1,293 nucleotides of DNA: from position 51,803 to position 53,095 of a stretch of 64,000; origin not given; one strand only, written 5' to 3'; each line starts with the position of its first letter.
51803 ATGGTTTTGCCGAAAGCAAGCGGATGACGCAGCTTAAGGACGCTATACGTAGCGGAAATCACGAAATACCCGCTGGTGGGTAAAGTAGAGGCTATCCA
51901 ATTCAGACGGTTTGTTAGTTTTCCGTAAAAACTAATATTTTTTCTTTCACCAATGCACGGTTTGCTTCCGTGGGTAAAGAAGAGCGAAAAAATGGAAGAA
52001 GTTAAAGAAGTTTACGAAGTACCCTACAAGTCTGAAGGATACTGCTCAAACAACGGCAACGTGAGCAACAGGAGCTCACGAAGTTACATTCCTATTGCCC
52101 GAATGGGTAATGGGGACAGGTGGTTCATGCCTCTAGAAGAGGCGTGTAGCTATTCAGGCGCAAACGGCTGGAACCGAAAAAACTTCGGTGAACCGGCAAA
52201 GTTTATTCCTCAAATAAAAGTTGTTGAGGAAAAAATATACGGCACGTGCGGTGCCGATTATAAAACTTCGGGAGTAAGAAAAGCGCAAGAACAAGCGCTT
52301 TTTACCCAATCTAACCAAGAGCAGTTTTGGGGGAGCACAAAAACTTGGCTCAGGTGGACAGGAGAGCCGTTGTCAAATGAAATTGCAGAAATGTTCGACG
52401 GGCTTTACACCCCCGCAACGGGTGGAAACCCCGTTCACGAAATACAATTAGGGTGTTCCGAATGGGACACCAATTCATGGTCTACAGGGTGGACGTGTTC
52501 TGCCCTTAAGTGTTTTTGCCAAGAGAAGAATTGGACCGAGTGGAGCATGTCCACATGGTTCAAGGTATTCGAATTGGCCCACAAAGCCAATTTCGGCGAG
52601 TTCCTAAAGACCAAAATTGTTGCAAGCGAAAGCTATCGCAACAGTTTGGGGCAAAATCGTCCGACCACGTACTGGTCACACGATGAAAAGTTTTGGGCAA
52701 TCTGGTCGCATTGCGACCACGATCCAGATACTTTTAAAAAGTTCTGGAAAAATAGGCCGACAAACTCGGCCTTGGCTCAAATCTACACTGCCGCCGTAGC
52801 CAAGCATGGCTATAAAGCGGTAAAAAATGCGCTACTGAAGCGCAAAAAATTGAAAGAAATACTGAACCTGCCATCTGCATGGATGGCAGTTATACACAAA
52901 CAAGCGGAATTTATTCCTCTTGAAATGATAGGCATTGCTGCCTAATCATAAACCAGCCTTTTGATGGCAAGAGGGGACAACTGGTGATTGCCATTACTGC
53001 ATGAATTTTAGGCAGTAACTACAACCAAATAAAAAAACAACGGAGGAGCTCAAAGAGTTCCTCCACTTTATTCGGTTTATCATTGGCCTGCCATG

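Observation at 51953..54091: Low-density island: Trp/Cys-rich orphan protein and a 160-aa orphan, each with its own terminator, flanked by ~430-800 nt structured spacers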

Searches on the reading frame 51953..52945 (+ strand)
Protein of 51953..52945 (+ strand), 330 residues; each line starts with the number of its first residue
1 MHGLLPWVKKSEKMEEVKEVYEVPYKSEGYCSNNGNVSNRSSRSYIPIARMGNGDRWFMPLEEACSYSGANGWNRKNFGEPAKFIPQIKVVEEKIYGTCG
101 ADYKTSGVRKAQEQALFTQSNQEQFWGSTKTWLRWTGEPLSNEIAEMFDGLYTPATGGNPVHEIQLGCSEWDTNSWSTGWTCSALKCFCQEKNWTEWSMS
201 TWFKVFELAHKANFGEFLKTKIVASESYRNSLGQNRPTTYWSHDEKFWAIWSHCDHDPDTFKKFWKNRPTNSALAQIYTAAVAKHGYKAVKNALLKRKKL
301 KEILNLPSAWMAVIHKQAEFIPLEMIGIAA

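Call 8: search_protein_families(library=pfam, proteins=[window:51953-52945:+], max_evalue=0.1)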
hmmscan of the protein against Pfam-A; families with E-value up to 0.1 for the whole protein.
window:51953-52945:+ (330 aa): 1 family
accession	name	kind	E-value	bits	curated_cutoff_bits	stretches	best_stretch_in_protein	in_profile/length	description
PF11758.13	Bacteriocin_IIi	-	0.0056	16.9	25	1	280-311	8-41/51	Aureocin-like type II bacteriocin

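Call 9: find_homologous_proteins(query=window:51953-52945:+)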
Query window:51953-52945:+ (330 aa): 1 proteins with E <= 0.001 among 593 candidates.
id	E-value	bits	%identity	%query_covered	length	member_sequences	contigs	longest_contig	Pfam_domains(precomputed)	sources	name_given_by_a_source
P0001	6.1e-231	784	100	100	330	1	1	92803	-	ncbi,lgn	-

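Call 11: find_encoding_contigs(protein=P0001, flank=10000, max_places=6)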
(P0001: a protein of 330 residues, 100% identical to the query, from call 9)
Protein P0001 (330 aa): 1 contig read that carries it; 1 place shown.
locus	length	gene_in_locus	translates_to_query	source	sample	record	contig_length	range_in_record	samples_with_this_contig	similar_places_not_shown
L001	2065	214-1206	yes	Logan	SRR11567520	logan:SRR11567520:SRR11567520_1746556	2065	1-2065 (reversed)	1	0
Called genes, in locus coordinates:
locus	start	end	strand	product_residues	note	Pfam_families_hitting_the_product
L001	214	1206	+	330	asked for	-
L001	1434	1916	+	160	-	-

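Call 15: search_protein_families(library=phrogs, proteins=[window:51953-52945:+], max_evalue=1)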
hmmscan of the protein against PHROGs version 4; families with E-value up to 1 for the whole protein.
window:51953-52945:+ (330 aa): 0 families

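Call 16: search_protein_families(library=padloc, proteins=[window:51953-52945:+], max_evalue=1)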
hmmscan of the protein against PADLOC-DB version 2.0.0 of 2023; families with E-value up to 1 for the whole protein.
window:51953-52945:+ (330 aa): 0 families

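Call 20: predict_structure(protein=window:51953-52945:+)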
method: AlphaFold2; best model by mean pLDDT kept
length: 330 residues; sequences in the alignment: 1
mean_pLDDT: 35.4   pTM: 0.27
mean pLDDT of the five models: 35.4, 35.3, 34.6, 33.9, 31.8
residues with pLDDT >= 90: 0; 70-90: 0; 50-70: 19; < 50: 311
segments of 3 or more residues with pLDDT < 50: 1-29, 39-57, 67-288, 290-330
pLDDT, mean of each block of 10 residues (from residue 1): 25 26 36 52 44 44 49 31 29 30 30 30 33 37 29 24 24 27 36 40 41 35 32 33 45 46 42 44 48 39 33 29 24
secondary structure, 60 per line:
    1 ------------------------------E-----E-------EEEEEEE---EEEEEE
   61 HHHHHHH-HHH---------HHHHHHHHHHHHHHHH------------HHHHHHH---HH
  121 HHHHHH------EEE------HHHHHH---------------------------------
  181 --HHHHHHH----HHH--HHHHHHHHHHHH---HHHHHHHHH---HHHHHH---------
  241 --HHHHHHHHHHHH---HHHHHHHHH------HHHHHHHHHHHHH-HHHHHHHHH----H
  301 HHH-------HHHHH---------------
elements in order: E45-51 E55-60 H61-67 H81-96 H109-115 H119-126 E133-135 H142-147 H183-189 H199-210 H214-222 H226-231 H243-254 H258-266 H273-285 H287-295 H300-303 H311-315

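Call 37: search_protein_representatives(protein=window:51953-52945:+)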
Query: 330 residues. Proteins with E-value up to 0.001 (for the whole library): 3; up to 1e-10: 2; up to 1e-30: 2. The best 3 are listed.
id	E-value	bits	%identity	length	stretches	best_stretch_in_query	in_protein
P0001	2.0e-231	783.6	100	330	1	1-330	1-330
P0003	4.2e-40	154.4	34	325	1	22-313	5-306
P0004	1.8e-10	56.9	30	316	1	16-188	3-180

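Call 39: find_encoding_contigs(protein=P0003, flank=10000)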
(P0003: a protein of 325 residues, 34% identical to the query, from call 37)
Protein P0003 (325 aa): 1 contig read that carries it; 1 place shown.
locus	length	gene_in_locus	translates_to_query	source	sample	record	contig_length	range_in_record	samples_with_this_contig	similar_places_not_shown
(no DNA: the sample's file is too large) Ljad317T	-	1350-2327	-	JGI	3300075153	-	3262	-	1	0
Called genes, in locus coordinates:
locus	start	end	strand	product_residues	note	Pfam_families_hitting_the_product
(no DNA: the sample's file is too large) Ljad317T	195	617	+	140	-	-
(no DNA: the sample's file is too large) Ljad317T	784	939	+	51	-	-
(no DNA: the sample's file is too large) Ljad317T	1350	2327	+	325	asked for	-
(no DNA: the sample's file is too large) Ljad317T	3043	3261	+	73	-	?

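Call 40: find_encoding_contigs(protein=P0004, flank=10000)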
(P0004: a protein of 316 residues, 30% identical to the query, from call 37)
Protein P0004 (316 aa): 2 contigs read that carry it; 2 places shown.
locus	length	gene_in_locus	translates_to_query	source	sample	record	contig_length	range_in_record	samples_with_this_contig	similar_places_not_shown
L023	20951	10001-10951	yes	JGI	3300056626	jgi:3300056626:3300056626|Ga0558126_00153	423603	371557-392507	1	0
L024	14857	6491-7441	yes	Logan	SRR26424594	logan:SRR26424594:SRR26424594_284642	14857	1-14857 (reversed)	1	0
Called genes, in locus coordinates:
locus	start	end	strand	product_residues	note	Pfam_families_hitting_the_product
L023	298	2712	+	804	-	PF06821:Ser_hydrolase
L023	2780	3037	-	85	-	PF00830:Ribosomal_L28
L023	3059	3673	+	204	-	PF02163:Peptidase_M50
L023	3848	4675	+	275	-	PF13620:CarboxypepD_reg (weak)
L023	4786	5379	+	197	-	PF00406:ADK, PF13207:AAA_17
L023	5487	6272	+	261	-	PF00557:Peptidase_M24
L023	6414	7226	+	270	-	-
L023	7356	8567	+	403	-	-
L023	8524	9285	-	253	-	PF01978:TrmB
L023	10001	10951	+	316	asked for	-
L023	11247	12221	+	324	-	-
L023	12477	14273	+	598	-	-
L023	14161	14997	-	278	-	PF01978:TrmB (weak)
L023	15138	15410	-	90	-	-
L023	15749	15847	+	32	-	-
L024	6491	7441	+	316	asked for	-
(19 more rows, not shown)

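Call 49: find_homologous_proteins(query=A2, max_evalue=0.01)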
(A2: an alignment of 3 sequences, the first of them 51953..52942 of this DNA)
Query A2 (3 sequences) (330 aa, profile of the alignment): 2 proteins with E <= 0.01 among 2885 candidates.
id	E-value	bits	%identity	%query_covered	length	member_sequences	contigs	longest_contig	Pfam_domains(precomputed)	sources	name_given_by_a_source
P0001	2.1e-162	558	100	100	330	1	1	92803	-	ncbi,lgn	-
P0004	1.8e-135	470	30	53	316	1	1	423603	-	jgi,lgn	jgi:hypothetical protein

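Call 50: find_related_loci(query=A2, collection=metagenome_contigs, flank=6000)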
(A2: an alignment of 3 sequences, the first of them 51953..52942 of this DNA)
Query A2 (330 aa) in metagenome_contigs; peptide patterns used: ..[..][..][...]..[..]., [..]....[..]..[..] (x = any residue, [..] = any of these).
65 stretches matched a pattern, but none encodes a relative of the query by tblastn (E <= 1e-3).

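Call 51: search_protein_families(library=pfam, alignment_id=A2, max_evalue=1)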
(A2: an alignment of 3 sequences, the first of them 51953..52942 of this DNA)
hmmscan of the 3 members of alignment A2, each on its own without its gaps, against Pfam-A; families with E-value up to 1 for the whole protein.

A. member 1, window:51953-52942:+ (330 aa): 2 families
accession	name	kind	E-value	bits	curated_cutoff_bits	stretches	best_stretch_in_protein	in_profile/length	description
PF11758.13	Bacteriocin_IIi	-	0.0056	16.9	25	1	280-311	8-41/51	Aureocin-like type II bacteriocin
PF00561.26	Abhydrolase_1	-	0.27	11.3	25.8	1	193-278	118-199/245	alpha/beta hydrolase fold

B. families by the number of members that match (of 3 scanned): 2 families
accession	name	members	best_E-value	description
PF11758.13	Bacteriocin_IIi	1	0.0056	Aureocin-like type II bacteriocin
PF00561.26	Abhydrolase_1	1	0.27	alpha/beta hydrolase fold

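Call 52: search_solved_structures(query=A2, max_evalue=10, show_alignments=2)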
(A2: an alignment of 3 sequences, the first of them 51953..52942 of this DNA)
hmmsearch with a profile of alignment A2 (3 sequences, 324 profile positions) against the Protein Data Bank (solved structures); distinct sequences matched with E-value up to 10: 0.

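Call 79: search_dna_similar(query=window:51953-52942:+, collection=phages, mode=protein, max_evalue=0.01, max_rows=5)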
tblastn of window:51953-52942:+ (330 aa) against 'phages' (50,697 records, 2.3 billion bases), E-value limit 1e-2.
No match.

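Call 81: fold_search(model_id=the predicted structure, library=pdb)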
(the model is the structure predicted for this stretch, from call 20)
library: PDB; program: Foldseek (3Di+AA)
matches with E <= 10: 19; with E <= 0.001: 0
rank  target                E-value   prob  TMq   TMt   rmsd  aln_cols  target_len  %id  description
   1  8iue_M                1.7e+00  0.01  0.08  0.07  31.1       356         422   10  RNA polymerase III pre-initiation complex melting complex 1 (released 2023-05-24)
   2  5wc2                  2.8e+00  0.04  0.09  0.09  13.0       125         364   14  Crystal Structure of ADP-bound human TRIP13 (released 2018-04-25)
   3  4gyv_E                3.3e+00  0.05  0.12  0.16  15.6       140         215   12  Crystal structure of the DH domain of FARP2 (released 2013-03-13)
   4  6lk0                  3.5e+00  0.04  0.09  0.09  12.4       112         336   11  Crystal structure of human wild type TRIP13 (released 2020-01-22)
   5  5ip3_A                3.5e+00  0.03  0.11  0.14  15.2       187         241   13  Tomato spotted wilt tospovirus nucleocapsid protein-ssDNA complex (released 2017-03-22)
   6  8ity_M                3.5e+00  0.01  0.08  0.07  28.5       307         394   11  human RNA polymerase III pre-initiation complex closed DNA 1 (released 2023-06-07)
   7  9n77_LT               4.5e+00  0.01  0.11  0.05  28.1       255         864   15  SSU processome maturation and disassembly, State K (released 2025-11-05)
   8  5nkx_A                4.8e+00  0.05  0.11  0.24  14.2       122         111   16  HRSV M2-1 core domain, P3221 crystal form (released 2018-01-03)
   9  7na7_R                5.5e+00  0.02  0.13  0.14  20.4       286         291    8  Structures of human ghrelin receptor-Gi complexes with ghrelin and a synthetic agonist (released 2021-12-15)
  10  3si5_A                7.2e+00  0.04  0.14  0.24  13.5       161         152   13  Kinetochore-BUBR1 kinase complex (released 2011-10-26)
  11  3rkv                  7.2e+00  0.03  0.13  0.23  13.2       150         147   14  C-terminal domain of protein C56C10.10, a putative peptidylprolyl isomerase, from Caenorhabditis elegans (released 2011-05-04)
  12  5ip1_A                7.5e+00  0.02  0.14  0.17  18.9       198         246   12  Tomato spotted wilt tospovirus nucleocapsid protein (released 2017-03-22)
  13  5lm5_A                7.5e+00  0.02  0.09  0.09  14.9       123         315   10  Structure of C-terminal domain from S. cerevisiae Pat1 decapping activator bound to Dcp2 HLM2 peptide (region 435-451) (released 2017-08-16)
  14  9p82_R                7.5e+00  0.01  0.12  0.12  18.0       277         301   10  NTSR1-Gi-NTS(8-13) GTP-Bound Complex in the Canonical, AHD Closed State (C-Closed-GTP) (released 2026-03-25)
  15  9n6v_ST               7.9e+00  0.01  0.12  0.08  27.8       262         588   14  SSU processome maturation and disassembly, State A (released 2025-11-05)
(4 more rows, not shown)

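Call 88: search_protein_families(library=ncbifam, proteins=[window:51953-52942:+, P0003, P0004], max_evalue=0.5)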
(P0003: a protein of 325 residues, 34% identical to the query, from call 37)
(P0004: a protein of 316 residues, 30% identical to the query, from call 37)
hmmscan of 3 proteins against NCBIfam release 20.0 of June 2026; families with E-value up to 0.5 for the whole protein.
window:51953-52942:+ (330 aa): 0 families

P0003 (325 aa): 0 families

P0004 (316 aa): 0 families

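Call 90: find_related_loci(query=A2, collection=viral_contigs, flank=5000)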
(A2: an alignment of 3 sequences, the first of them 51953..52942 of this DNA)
Query A2 (330 aa) in viral_contigs; peptide patterns used: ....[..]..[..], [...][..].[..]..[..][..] (x = any residue, [..] = any of these).
36 stretches matched a pattern, but none encodes a relative of the query by tblastn (E <= 1e-3).
